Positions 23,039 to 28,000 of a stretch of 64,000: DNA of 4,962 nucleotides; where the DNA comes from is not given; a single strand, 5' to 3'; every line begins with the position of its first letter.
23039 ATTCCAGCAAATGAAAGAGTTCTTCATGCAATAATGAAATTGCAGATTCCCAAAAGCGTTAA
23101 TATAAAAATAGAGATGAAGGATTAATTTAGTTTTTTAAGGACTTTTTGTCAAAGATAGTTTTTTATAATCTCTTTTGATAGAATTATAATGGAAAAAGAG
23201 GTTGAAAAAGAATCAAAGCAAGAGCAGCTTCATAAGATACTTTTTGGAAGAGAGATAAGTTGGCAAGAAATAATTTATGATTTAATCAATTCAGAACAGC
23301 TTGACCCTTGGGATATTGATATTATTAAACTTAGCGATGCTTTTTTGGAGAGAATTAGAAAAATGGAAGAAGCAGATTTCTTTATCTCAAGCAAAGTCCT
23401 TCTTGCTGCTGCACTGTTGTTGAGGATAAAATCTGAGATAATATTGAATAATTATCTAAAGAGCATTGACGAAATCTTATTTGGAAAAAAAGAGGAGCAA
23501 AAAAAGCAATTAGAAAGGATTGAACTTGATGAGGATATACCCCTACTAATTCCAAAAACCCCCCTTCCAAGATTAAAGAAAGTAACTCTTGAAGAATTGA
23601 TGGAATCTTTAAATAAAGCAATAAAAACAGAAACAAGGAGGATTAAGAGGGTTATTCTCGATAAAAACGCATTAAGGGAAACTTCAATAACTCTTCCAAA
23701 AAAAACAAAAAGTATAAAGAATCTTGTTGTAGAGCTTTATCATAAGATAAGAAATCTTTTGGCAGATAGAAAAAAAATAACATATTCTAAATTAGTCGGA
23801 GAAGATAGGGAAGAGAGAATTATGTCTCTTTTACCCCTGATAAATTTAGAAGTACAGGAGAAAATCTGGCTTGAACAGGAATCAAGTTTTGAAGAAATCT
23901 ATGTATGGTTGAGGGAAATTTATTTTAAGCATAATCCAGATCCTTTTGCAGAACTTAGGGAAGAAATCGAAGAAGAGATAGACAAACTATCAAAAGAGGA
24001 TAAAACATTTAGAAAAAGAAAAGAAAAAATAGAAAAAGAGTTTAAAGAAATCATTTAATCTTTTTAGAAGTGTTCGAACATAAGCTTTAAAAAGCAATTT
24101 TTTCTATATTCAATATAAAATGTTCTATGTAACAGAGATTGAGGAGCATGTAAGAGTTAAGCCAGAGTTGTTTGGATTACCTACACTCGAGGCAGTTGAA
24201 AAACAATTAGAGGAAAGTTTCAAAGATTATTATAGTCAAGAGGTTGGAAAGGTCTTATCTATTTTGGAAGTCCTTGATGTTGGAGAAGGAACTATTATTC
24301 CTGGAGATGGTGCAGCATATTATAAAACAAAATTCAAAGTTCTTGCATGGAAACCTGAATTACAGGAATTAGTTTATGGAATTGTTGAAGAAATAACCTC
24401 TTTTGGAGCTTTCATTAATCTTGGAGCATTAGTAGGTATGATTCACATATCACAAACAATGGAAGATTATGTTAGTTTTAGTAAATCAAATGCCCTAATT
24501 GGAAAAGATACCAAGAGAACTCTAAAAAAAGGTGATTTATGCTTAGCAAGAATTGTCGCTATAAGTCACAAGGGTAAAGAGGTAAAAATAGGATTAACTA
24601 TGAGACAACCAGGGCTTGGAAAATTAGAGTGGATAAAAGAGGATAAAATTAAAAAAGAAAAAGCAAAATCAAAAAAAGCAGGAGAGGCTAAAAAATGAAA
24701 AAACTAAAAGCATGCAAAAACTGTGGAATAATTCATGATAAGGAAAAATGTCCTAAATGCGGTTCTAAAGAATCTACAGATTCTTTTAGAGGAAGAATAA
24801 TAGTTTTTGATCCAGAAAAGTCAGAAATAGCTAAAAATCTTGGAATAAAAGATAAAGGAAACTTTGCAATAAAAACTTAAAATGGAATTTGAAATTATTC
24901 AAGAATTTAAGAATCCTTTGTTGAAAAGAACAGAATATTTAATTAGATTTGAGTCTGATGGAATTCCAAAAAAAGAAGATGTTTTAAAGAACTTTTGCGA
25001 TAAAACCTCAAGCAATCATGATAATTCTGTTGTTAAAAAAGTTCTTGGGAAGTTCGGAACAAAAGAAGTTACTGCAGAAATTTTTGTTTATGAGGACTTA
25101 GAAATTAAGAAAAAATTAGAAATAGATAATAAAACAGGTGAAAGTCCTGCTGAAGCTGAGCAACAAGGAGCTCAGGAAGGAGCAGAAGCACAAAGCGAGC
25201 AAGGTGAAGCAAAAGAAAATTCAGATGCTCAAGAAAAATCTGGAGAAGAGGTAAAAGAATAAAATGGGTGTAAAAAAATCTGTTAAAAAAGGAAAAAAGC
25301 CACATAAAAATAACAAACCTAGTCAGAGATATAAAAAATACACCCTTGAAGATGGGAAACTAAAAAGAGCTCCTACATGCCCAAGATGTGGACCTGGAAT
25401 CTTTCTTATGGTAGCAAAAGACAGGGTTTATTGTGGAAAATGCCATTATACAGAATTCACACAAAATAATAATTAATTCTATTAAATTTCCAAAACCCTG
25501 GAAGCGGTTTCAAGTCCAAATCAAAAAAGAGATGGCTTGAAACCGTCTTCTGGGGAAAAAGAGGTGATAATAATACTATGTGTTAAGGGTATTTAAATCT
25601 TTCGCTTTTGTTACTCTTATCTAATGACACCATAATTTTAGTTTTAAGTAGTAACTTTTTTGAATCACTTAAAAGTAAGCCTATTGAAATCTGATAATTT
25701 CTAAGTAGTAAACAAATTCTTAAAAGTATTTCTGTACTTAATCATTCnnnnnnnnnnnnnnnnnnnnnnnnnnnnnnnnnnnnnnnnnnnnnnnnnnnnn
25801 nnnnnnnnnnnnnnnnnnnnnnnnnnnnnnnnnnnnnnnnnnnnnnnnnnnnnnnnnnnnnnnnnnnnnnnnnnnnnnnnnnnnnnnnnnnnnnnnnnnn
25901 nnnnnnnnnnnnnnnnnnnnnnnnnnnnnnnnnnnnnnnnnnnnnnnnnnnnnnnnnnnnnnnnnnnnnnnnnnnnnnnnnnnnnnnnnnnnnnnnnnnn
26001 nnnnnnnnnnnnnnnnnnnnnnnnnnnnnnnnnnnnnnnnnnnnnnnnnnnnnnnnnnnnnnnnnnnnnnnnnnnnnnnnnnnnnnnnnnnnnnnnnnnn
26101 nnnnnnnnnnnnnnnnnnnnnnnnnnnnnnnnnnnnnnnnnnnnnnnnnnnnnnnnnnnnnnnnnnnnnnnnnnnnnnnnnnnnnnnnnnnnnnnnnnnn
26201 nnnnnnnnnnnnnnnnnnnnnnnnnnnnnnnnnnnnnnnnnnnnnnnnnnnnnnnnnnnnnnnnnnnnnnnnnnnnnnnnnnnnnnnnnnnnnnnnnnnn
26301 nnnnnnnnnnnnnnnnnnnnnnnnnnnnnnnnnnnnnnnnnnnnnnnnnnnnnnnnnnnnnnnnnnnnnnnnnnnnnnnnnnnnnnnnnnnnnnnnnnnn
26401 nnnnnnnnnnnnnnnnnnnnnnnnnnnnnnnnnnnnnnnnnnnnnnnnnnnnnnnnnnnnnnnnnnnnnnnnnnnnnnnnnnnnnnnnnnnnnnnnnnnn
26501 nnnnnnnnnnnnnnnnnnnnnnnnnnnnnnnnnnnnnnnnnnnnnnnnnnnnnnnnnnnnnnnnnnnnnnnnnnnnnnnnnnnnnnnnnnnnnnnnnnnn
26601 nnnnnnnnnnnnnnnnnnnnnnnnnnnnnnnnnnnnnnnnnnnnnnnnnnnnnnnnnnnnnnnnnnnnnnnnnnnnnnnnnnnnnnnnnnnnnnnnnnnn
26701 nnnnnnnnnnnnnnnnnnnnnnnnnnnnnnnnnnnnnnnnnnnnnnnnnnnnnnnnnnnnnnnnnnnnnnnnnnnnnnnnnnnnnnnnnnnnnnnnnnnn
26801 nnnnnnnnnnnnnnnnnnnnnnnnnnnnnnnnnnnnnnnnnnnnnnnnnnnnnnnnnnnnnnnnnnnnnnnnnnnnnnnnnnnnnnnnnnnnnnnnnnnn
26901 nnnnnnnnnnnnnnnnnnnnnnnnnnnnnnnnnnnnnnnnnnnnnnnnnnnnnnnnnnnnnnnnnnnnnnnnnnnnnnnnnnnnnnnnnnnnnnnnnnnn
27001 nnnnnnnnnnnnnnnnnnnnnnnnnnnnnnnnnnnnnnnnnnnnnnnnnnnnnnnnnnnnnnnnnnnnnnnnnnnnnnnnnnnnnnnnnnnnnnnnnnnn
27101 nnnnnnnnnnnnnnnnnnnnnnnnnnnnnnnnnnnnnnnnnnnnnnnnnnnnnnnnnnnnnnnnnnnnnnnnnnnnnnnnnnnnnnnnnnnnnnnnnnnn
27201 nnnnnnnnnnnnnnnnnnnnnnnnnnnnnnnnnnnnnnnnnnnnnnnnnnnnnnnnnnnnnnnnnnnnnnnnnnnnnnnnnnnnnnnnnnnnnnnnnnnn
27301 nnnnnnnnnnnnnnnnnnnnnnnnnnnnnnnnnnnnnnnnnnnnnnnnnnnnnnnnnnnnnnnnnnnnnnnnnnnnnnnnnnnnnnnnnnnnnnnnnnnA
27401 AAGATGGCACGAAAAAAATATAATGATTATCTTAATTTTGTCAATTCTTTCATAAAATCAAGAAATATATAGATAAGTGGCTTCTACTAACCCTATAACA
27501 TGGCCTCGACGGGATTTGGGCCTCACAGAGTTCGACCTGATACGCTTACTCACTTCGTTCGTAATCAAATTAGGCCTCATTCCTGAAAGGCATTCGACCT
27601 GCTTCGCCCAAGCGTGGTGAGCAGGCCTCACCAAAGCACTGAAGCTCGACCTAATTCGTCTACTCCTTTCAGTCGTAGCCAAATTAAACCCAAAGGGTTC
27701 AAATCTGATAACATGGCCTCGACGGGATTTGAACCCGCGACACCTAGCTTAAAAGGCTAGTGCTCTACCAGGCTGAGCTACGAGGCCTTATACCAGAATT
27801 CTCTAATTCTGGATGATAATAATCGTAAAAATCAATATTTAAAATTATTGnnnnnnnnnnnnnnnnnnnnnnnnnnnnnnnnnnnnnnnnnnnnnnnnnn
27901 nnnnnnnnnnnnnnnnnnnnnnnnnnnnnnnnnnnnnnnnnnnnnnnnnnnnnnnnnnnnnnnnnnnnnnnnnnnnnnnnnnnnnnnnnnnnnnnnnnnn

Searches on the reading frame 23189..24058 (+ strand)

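Call 74: search_protein_families(library=pfam, proteins=[window:23189-24058:+], max_evalue=0.00001)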
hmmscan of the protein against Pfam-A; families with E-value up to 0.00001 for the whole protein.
window:23189-24058:+ (289 aa): 1 family
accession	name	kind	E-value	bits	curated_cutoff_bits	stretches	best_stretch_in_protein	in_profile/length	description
PF02616.19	SMC_ScpA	-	2.3e-11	44.6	24.6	1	32-88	1-58/232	Segregation and condensation protein ScpA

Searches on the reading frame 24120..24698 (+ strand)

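Call 74: search_protein_families(library=pfam, proteins=[window:24120-24698:+], max_evalue=0.00001)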
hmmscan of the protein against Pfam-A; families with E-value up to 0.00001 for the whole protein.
window:24120-24698:+ (192 aa): 2 families
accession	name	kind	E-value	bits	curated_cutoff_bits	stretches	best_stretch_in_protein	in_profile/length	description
PF03876.22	SHS2_Rpb7-N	-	9e-12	45.4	24.8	1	8-64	1-57/57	SHS2 domain found in N terminus of Rpb7p/Rpc25p/MJ0397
PF00575.29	S1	-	3.1e-06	27.9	22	1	78-154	1-68/74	S1 RNA binding domain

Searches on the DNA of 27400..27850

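Call 47: search_rna_families(source=window, start=27400, end=27850, threshold=evalue, max_evalue=10, show_alignments=3)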
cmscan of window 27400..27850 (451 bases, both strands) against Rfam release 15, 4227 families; matches with E-value up to 10: 5.
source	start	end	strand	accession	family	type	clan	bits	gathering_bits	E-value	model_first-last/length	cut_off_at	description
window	27714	27787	-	RF00005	tRNA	Gene; tRNA;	CL00001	73.5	29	2.3e-16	1-71/71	no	tRNA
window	27713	27787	+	RF04354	Plastid-ycf2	Cis-reg;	-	16.4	65.7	1.3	1-75/75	no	Plastid-ycf2 5UTR RNA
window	27762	27780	-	RF02553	YrlA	Gene; sRNA;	-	13.9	69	6.1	63-81/114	no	Y RNA-like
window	27581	27674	+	RF00301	snoZ256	Gene; snRNA; snoRNA; CD-box;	-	13.3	50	7.7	1-94/94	no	Small nucleolar RNA Z256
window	27400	27439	+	RF00026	U6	Gene; snRNA; splicing;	CL00009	12.5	44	2.4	67-105/105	5'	U6 spliceosomal RNA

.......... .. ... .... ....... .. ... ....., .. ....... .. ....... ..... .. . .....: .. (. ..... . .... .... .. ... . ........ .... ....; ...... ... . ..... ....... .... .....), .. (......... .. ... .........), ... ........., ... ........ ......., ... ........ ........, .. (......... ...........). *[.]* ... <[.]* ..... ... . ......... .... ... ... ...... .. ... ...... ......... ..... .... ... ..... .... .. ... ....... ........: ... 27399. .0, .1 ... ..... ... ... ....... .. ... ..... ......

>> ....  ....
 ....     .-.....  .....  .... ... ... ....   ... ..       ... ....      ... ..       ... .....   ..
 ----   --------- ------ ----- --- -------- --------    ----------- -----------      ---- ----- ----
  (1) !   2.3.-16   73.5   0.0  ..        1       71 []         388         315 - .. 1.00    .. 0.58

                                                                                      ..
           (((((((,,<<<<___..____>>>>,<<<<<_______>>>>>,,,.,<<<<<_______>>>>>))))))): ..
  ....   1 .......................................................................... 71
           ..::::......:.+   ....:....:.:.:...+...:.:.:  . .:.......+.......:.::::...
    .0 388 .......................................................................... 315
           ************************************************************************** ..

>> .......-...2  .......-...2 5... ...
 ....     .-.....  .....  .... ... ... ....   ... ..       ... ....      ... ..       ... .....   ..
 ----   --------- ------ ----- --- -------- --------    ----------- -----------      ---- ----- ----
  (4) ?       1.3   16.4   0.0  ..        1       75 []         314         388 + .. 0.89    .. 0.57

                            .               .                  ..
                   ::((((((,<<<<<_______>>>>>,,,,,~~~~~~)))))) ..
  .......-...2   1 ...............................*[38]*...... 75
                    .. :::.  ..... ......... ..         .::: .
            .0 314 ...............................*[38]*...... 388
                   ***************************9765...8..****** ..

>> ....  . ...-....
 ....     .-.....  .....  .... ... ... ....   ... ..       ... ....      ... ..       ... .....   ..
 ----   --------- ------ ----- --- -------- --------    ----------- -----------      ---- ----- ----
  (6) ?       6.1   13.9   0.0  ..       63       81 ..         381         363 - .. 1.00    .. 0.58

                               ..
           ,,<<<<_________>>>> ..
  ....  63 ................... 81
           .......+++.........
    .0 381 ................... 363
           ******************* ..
